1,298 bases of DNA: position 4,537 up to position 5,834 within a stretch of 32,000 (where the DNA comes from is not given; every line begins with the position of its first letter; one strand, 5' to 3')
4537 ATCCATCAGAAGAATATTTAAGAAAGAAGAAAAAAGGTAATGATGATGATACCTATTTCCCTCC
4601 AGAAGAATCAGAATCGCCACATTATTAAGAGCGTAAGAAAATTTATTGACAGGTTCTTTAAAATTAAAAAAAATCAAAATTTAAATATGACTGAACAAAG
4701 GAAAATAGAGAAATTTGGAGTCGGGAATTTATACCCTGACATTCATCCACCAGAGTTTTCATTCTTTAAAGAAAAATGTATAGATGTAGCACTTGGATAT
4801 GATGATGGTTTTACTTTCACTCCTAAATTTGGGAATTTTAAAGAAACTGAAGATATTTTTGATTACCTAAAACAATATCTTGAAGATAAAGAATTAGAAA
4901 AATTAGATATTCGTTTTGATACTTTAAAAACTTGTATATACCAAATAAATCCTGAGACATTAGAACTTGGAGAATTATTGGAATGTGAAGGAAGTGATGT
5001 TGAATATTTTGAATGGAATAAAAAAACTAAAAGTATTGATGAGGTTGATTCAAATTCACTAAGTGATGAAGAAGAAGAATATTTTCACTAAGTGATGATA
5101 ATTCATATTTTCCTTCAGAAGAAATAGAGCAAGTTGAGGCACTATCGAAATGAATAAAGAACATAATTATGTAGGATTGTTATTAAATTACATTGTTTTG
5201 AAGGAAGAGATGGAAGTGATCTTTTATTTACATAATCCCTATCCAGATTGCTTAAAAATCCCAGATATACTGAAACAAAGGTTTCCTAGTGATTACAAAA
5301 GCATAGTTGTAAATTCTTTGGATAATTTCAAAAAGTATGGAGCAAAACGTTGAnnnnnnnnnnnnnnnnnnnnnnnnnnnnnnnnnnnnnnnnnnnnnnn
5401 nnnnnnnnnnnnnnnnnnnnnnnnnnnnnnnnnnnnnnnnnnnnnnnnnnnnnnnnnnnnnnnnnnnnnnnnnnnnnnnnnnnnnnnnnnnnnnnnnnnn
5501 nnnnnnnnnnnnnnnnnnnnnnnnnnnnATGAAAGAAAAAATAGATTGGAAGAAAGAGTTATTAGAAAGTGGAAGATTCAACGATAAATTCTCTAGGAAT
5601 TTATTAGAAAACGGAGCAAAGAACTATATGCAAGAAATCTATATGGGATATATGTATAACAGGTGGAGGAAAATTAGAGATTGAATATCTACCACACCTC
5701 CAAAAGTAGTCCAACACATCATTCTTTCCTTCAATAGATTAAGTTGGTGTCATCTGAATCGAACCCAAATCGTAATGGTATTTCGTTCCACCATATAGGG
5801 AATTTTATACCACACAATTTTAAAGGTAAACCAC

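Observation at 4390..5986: Islet abutting tRNA-Ser(CGA): a compact cassette of unrecognisable small proteins chained by stop/start overlaps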

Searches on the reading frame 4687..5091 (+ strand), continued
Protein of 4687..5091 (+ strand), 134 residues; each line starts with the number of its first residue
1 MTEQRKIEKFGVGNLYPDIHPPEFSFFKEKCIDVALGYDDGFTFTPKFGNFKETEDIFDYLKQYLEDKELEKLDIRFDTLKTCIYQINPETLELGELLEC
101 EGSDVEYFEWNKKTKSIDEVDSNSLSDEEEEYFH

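Call 74: search_protein_families(library=phrogs, proteins=[L044:1790-2740:-, L044:2885-3997:+, L044:4213-4632:+, L044:4869-6776:+, L044:367-1005:-, L045:212-613:-, L045:702-1097:-], max_evalue=0.001)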
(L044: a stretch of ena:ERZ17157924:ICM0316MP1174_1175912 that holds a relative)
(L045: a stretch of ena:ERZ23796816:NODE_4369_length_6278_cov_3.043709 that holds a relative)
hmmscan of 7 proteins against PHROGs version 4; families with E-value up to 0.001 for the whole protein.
L044:1790-2740:- (316 aa): 0 families

L044:2885-3997:+ (370 aa): 1 family
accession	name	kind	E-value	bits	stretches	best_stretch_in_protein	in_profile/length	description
phrog_37148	-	unknown function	0.00036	21.1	1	47-124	45-112/210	-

L044:4213-4632:+ (139 aa): 0 families

L044:4869-6776:+ (635 aa): 1 family
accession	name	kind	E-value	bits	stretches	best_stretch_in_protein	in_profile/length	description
phrog_28855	-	unknown function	4.7e-19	69.2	1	244-477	481-697/804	-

L044:367-1005:- (212 aa): 0 families

L045:212-613:- (133 aa): 0 families

L045:702-1097:- (131 aa): 0 families

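Call 75: search_protein_families(library=pfam, proteins=[L037:1621-2421:+, L037:2432-3256:+, L037:19-522:-], max_evalue=0.001)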
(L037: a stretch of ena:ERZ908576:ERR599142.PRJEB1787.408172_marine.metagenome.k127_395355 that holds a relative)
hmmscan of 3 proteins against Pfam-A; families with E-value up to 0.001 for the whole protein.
L037:1621-2421:+ (266 aa): 1 family
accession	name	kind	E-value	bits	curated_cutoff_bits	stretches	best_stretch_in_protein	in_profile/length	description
PF22945.2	LEM-3_GIY-YIG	-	9.6e-07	29.3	27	1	44-119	28-109/151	LEM-3-like GIY-YIG domain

L037:2432-3256:+ (274 aa): 1 family
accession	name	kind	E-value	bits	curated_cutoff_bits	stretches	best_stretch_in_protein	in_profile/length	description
PF12705.13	PDDEXK_1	-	1.3e-08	35.6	22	1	130-262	122-244/247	PD-(D/E)XK nuclease superfamily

L037:19-522:- (167 aa): 0 families

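Call 89: search_protein_families(library=padloc, proteins=[window:4687-5091:+, P0108, P0123, L037:19-522:-], max_evalue=0.01)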
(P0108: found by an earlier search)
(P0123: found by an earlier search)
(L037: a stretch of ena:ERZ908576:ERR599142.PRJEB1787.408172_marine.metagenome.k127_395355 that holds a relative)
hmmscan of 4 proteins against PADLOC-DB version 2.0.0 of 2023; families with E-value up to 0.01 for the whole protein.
window:4687-5091:+ (134 aa): 0 families

P0108 (76 aa): 0 families

P0123 (50 aa): 0 families

L037:19-522:- (167 aa): 0 families

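Call 90: find_related_loci(query=A3, collection=viral_contigs, flank=8000)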
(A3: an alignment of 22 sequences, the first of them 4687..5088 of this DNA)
Query A3 (134 aa) in viral_contigs; peptide patterns used: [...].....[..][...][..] (x = any residue, [..] = any of these).
65 stretches matched a pattern; 2 encode a relative of the query (tblastn E <= 1e-3); 2 distinct loci.
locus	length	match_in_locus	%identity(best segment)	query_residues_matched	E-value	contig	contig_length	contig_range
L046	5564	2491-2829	41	4-115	1e-21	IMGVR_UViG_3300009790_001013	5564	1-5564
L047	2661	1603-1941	41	4-115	1e-21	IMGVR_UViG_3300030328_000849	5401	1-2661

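Call 92: find_related_loci(query=A2, collection=metagenome_contigs, flank=7000)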
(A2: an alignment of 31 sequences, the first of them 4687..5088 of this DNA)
Query A2 (134 aa) in metagenome_contigs; peptide patterns used: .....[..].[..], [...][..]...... (x = any residue, [..] = any of these).
600 stretches matched a pattern (row limit reached: there are more); 17 encode a relative of the query (tblastn E <= 1e-3); 17 distinct loci.
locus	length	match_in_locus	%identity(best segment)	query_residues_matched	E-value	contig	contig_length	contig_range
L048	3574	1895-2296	92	1-134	2e-81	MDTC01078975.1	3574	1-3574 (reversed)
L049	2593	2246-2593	99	1-116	2e-76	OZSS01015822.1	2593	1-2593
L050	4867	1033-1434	91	1-134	4e-72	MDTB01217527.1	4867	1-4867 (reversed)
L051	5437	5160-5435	92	1-92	1e-54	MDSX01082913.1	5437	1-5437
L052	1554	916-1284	67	4-126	5e-54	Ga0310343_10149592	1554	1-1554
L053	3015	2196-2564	65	4-126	1e-50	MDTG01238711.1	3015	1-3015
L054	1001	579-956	59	1-126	2e-49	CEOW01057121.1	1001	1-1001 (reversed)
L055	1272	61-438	59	1-126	1e-48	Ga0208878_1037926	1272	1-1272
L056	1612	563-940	59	1-126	9e-48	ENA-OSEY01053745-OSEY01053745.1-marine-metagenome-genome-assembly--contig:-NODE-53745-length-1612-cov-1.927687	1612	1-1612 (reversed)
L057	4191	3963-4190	96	1-76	1e-45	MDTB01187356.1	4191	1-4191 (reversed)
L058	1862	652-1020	59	4-126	4e-45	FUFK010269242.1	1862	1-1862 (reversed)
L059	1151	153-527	58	1-126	5e-46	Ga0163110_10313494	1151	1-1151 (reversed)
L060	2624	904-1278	58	1-126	3e-44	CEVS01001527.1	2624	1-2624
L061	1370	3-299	54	28-126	4e-31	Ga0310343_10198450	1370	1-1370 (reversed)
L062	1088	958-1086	70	1-44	1e-15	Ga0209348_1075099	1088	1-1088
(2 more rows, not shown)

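Call 108: search_protein_families(library=ncbifam, proteins=[window:4687-5091:+, P0108, P0123, L037:19-522:-], max_evalue=0.1)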
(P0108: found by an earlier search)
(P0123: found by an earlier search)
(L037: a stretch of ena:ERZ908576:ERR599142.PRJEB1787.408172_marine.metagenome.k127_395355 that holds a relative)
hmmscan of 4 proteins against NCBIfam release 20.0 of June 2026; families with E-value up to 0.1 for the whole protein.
window:4687-5091:+ (134 aa): 0 families

P0108 (76 aa): 0 families

P0123 (50 aa): 0 families

L037:19-522:- (167 aa): 2 families
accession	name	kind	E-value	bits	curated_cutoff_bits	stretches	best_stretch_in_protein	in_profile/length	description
NF040847.1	mev_decarb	equivalog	0.022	13.9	560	1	83-149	241-310/350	bisphosphomevalonate decarboxylase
NF011102.0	PRK14529.1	equivalog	0.027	14.1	331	1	42-98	95-149/223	adenylate kinase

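Call 117: search_protein_families(library=phrogs, proteins=[L053:868-1473:+, L053:1537-1677:+, L053:1828-2196:+, L058:1162-1707:+, L055:483-1049:+, L060:1964-2548:-, L060:1769-1957:-, L046:2264-2488:+, L046:1121-2101:+, L037:1621-2421:+], max_evalue=0.001)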
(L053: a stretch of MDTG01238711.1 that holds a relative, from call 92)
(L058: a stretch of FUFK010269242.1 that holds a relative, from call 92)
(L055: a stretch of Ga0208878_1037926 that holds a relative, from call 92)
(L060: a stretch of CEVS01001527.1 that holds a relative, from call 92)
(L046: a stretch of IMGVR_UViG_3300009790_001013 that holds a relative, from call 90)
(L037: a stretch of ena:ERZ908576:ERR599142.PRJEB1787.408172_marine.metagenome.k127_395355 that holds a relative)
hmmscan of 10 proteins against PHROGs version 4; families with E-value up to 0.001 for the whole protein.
L053:868-1473:+ (201 aa): 0 families

L053:1537-1677:+ (46 aa): 1 family
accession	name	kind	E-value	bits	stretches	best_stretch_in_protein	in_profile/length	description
phrog_685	-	unknown function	3.4e-16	59.8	1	1-45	1-45/47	-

L053:1828-2196:+ (122 aa): 0 families

L058:1162-1707:+ (181 aa): 0 families

L055:483-1049:+ (188 aa): 0 families

L060:1964-2548:- (194 aa): 0 families

L060:1769-1957:- (62 aa): 0 families

L046:2264-2488:+ (74 aa): 1 family
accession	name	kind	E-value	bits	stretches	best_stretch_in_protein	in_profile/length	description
phrog_33194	-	unknown function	8.4e-24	84.5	1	3-72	7-79/93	-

L046:1121-2101:+ (326 aa): 11 families
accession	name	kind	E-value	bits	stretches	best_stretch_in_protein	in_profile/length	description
phrog_67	-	other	2.4e-71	242.8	1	2-311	123-349/743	DNA methyltransferase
phrog_498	-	other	8.8e-25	88.3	1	139-311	289-426/633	DNA methyltransferase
phrog_3008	-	other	1.4e-23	84.5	1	226-312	129-218/244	DNA methyltransferase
phrog_6952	-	other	1.9e-12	48.4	1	232-309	101-179/181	DNA methyltransferase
phrog_12517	-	unknown function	6.1e-12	46.3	2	263-310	105-152/316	-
phrog_18293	-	other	8e-11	42.9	1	206-311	5-113/119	methyltransferase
phrog_8769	-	other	8.7e-10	39.3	1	265-313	13-61/71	methyltransferase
phrog_23085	-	unknown function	4.7e-07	30.6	1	226-309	22-109/138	-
phrog_23148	-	unknown function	1.6e-06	29.2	1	183-310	28-151/165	-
phrog_18146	-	other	2.2e-05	24.6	1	261-294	66-100/452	DNA methyltransferase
phrog_16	-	DNA, RNA and nucleotide metabolism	7.6e-05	22.1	1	235-300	835-904/986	DNA helicase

L037:1621-2421:+ (266 aa): 1 family
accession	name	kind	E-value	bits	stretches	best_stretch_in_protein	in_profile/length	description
phrog_5356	-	unknown function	9.4e-49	167.1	1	23-264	12-251/255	-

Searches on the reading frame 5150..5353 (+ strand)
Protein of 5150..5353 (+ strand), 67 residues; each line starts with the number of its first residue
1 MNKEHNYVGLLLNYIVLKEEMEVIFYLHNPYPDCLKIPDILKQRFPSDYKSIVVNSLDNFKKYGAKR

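Call 4: search_protein_families(library=pfam, proteins=[window:5150-5353:+], max_evalue=1)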
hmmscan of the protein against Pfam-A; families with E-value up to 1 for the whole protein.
window:5150-5353:+ (67 aa): 0 families

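Call 5: search_protein_families(library=phrogs, proteins=[window:5150-5353:+], max_evalue=1)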
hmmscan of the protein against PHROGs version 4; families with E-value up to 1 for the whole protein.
window:5150-5353:+ (67 aa): 0 families

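Call 24: find_related_loci(query=window:5150-5350:+, collection=viral_contigs, flank=6000)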
Query window:5150-5350:+ (67 aa) in viral_contigs; peptide patterns used: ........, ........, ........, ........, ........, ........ (x = any residue, [..] = any of these).
3 stretches matched a pattern, but none encodes a relative of the query by tblastn (E <= 1e-3).

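Call 30: find_homologous_proteins(query=window:5150-5350:+, max_evalue=0.01)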
Query window:5150-5350:+ (67 aa): 229 proteins with E <= 0.01 among 229 candidates; the best 120 are listed.
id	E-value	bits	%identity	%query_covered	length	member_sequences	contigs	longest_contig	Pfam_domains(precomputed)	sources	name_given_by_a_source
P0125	7.3e-34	132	92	99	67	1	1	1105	-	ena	-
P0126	5.9e-33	129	91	99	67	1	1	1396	-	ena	-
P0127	3.3e-32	127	88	99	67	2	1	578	-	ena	-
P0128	6.4e-32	126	88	100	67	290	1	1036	-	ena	-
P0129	9.2e-32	125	86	99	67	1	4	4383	-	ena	-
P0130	1.2e-31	125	86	99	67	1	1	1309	-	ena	-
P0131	1.8e-31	124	86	99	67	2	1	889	-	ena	-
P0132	2.4e-31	124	89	99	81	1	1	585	-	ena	-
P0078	2.9e-31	124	87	100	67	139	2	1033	-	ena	-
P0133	3.1e-31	124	85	99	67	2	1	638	-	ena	-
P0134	3.2e-31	124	85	99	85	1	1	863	-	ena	-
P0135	3.2e-31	124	87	100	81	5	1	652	-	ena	-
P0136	4.4e-31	123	88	99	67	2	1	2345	-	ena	-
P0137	5.4e-31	123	86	99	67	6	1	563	-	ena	-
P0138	7.4e-31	122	86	99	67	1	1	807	-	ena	-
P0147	2.1e-30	121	86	99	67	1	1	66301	-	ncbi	-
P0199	1.5e-27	112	79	99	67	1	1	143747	-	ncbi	-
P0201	2.2e-27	111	82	100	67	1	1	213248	-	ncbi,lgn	-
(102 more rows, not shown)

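Call 31: find_encoding_contigs(protein=P0201, flank=7000, max_places=3)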
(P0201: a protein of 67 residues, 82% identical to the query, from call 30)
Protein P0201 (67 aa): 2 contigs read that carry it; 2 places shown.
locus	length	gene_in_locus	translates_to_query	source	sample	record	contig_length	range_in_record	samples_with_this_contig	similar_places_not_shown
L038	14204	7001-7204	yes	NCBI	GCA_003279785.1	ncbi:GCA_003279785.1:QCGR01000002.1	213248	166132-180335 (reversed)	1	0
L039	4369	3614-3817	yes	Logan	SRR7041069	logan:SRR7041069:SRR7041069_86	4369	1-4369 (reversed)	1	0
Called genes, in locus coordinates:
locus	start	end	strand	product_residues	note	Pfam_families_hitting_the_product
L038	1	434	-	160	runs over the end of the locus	PF00160:Pro_isomerase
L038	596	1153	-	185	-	PF02392:Ycf4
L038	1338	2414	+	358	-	PF00124:Photo_RC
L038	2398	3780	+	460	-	PF00421:PSII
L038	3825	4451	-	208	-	PF02545:Maf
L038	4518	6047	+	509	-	PF01656:CbiA, PF13500:AAA_26, PF07685:GATase_3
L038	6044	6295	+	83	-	PF00111:Fer2, PF13085:Fer2_3 (weak)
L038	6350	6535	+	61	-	-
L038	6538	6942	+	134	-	-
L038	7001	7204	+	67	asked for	-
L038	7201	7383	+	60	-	-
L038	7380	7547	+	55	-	-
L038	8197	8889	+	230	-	PF13489:Methyltransf_23, PF08241:Methyltransf_11, PF08242:Methyltransf_12 (weak), PF13649:Methyltransf_25 (weak), PF13847:Methyltransf_31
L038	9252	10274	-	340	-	PF01547:SBP_bac_1, PF13531:SBP_bac_11, PF13416:SBP_bac_8, PF13343:SBP_bac_6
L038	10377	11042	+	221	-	PF13640:2OG-FeII_Oxy_3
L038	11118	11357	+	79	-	-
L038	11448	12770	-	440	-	-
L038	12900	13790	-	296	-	PF02091:tRNA-synt_2e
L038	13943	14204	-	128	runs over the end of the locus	PF08854:DUF1824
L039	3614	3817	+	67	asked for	-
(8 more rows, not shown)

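Call 32: find_encoding_contigs(protein=P0199, flank=7000, max_places=3)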
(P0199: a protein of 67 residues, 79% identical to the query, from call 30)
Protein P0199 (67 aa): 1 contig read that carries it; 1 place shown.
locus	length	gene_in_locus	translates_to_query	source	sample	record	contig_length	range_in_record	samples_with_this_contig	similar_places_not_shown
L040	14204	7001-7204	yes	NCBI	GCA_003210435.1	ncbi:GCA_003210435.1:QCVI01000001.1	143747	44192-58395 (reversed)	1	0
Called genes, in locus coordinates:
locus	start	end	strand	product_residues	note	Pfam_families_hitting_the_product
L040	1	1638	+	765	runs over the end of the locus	PF00403:HMA, PF00122:E1-E2_ATPase, PF00702:Hydrolase, PF08282:Hydrolase_3 (weak)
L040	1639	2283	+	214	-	PF02223:Thymidylate_kin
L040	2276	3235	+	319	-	PF13177:DNA_pol3_delta2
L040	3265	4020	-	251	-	PF00072:Response_reg, PF00486:Trans_reg_C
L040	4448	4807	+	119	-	PF24012:DUF7326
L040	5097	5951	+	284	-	PF12705:PDDEXK_1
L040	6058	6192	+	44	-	-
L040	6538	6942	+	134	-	-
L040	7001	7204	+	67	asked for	-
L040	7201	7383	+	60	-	-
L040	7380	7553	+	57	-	-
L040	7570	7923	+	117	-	-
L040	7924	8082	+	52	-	-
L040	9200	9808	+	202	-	PF10544:T5orf172, PF13455:MUG113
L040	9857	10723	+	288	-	PF26348:SRA_ScoMcrA, PF13391:HNH_2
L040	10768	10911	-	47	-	-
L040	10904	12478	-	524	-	-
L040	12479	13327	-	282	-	-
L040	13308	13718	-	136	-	-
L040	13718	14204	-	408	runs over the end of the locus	PF07661:MORN_2 (faint)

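Call 33: find_encoding_contigs(protein=P0147, flank=7000, max_places=3)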
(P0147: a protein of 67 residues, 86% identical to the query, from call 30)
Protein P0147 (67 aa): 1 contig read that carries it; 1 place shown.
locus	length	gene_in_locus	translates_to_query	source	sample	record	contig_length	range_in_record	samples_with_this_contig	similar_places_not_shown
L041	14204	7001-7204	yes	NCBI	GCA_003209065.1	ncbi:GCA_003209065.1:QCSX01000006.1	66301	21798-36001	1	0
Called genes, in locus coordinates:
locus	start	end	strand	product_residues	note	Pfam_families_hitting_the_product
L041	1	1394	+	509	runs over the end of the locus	PF01656:CbiA, PF13500:AAA_26, PF07685:GATase_3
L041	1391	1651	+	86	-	PF00111:Fer2 (weak), PF13085:Fer2_3 (weak)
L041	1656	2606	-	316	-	-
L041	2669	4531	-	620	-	-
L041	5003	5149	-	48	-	-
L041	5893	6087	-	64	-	-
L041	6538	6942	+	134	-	-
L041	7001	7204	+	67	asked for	-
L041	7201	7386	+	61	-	-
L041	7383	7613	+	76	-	-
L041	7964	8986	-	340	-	PF01547:SBP_bac_1, PF13531:SBP_bac_11, PF13416:SBP_bac_8, PF13343:SBP_bac_6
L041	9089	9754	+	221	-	PF13640:2OG-FeII_Oxy_3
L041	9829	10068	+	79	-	-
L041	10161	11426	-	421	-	-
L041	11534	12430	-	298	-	PF02091:tRNA-synt_2e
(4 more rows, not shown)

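Call 71: search_dna_similar(query=window:5150-5350:+, collection=phages, mode=protein, max_evalue=1, max_rows=20)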
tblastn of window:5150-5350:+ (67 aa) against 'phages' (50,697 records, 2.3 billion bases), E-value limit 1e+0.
No match.

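Call 75: search_protein_families(library=pfam, proteins=[L040:5097-5951:+, L040:4448-4807:+, L040:7570-7923:+, L040:9200-9808:+, L040:9857-10723:+, L040:10904-12478:-, L040:12479-13327:-], max_evalue=0.001)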
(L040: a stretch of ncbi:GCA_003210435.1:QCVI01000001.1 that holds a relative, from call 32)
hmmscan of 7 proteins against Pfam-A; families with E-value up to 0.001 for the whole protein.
L040:5097-5951:+ (284 aa): 2 families
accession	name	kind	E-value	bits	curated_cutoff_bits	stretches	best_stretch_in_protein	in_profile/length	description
PF12705.13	PDDEXK_1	-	8.1e-11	42.8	22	1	130-262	122-244/247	PD-(D/E)XK nuclease superfamily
PF01930.23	Cas_Cas4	-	0.00013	22.5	22.7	1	128-262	47-156/160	Domain of unknown function DUF83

L040:4448-4807:+ (119 aa): 1 family
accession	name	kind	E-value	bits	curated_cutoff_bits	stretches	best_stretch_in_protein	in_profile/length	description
PF24012.1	DUF7326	-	8.6e-16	58.5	27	1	8-82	3-73/76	Family of unknown function (DUF7326)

L040:7570-7923:+ (117 aa): 0 families

L040:9200-9808:+ (202 aa): 2 families
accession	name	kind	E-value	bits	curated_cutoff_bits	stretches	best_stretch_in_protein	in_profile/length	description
PF10544.15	T5orf172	-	4.7e-16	59.6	20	1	3-90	1-100/101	T5orf172 domain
PF13455.12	MUG113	-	1.3e-15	58.2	22.3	1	17-88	1-71/73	Meiotically up-regulated gene 113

L040:9857-10723:+ (288 aa): 1 family
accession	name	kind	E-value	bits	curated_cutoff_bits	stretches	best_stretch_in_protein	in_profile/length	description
PF13391.12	HNH_2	-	5.8e-14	52.1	21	1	187-239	1-66/66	HNH endonuclease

L040:10904-12478:- (524 aa): 0 families

L040:12479-13327:- (282 aa): 0 families

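Call 89: search_protein_families(library=padloc, proteins=[window:5150-5353:+, P0108, P0123, L040:7570-7923:+, L040:10904-12478:-, L040:12479-13327:-, L040:13308-13718:-], max_evalue=0.01)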
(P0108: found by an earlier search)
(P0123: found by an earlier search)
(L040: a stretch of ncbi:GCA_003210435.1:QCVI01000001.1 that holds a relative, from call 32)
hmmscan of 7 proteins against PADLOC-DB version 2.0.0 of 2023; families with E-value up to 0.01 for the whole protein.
window:5150-5353:+ (67 aa): 0 families

P0108 (76 aa): 0 families

P0123 (50 aa): 0 families

L040:7570-7923:+ (117 aa): 0 families

L040:10904-12478:- (524 aa): 0 families

L040:12479-13327:- (282 aa): 0 families

L040:13308-13718:- (136 aa): 0 families

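Call 94: list_cluster_members(proteins=[L040:5097-5948:+, L037:1621-2418:+, L037:22-522:-, L037:678-854:-, L040:7570-7920:+, L040:7380-7550:+])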
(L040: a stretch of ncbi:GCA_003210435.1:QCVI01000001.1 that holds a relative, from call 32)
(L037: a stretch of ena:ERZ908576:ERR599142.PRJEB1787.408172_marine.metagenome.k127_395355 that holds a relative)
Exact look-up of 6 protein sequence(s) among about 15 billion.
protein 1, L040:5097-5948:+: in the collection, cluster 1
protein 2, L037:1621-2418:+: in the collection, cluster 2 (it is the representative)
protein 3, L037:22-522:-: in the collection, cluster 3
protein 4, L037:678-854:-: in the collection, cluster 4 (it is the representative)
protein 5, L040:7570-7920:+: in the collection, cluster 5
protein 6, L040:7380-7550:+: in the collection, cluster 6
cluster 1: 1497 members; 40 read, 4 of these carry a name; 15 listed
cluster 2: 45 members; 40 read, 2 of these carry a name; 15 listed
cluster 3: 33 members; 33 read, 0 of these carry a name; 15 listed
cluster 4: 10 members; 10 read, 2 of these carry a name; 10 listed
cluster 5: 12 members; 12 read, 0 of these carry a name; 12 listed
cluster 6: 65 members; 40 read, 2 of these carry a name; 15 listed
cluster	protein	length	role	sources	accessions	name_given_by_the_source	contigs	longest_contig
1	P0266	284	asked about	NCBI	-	-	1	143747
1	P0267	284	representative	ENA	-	-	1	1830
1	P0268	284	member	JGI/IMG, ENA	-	predicted nucleic-acid-binding Zn-ribbon protein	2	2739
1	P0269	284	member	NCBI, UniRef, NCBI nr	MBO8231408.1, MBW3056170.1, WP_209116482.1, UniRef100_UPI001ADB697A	hypothetical protein CU311_01955 [Prochlorococcus marinus str. MU1402] | PD-(D/E)XK nuclease family protein n=1 Tax=Prochlorococcus marinus TaxID=1219 ... | PD-(D/E)XK nuclease family protein [Prochlorococcus marinus]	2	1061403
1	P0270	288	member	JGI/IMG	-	CRISPR/Cas system-associated exonuclease Cas4 (RecB family)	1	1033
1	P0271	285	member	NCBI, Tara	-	strand:- start:21 stop:878 length:858 start_codon:yes stop_codon:yes gene_type:complete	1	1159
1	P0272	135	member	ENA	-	-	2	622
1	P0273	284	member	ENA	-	-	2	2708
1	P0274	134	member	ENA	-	-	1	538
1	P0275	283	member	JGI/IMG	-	-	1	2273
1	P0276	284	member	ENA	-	-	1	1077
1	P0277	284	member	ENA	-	-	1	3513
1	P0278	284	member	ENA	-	-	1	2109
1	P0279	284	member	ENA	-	-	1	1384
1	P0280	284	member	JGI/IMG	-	-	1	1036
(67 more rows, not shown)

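Call 108: search_protein_families(library=ncbifam, proteins=[window:5150-5353:+, P0108, P0123, L040:7570-7923:+], max_evalue=0.1)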
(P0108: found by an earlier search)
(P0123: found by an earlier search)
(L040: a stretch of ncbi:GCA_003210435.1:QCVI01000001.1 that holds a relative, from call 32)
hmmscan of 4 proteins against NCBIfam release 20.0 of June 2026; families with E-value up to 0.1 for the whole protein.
window:5150-5353:+ (67 aa): 0 families

P0108 (76 aa): 0 families

P0123 (50 aa): 0 families

L040:7570-7923:+ (117 aa): 0 families

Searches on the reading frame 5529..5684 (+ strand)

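Call 4: search_protein_families(library=pfam, proteins=[window:5529-5684:+], max_evalue=1)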
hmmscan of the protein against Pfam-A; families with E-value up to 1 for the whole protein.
window:5529-5684:+ (51 aa): 0 families

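Call 5: search_protein_families(library=phrogs, proteins=[window:5529-5684:+], max_evalue=1)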
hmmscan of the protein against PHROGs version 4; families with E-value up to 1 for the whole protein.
window:5529-5684:+ (51 aa): 3 families
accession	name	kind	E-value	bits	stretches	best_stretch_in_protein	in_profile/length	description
phrog_16908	-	unknown function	3.8e-05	24.7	1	6-50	10-52/78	-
phrog_869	-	unknown function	0.00069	20.4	1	2-47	2-46/55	-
phrog_3053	-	unknown function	0.23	12.6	1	27-42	14-29/47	-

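Call 89: search_protein_families(library=padloc, proteins=[P0108, P0123], max_evalue=0.01)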
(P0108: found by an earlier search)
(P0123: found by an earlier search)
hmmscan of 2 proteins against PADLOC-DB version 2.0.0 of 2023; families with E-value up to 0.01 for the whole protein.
P0108 (76 aa): 0 families

P0123 (50 aa): 0 families

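Call 108: search_protein_families(library=ncbifam, proteins=[P0108, P0123], max_evalue=0.1)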
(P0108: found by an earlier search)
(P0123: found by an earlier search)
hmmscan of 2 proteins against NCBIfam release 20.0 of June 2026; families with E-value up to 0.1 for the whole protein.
P0108 (76 aa): 0 families

P0123 (50 aa): 0 families
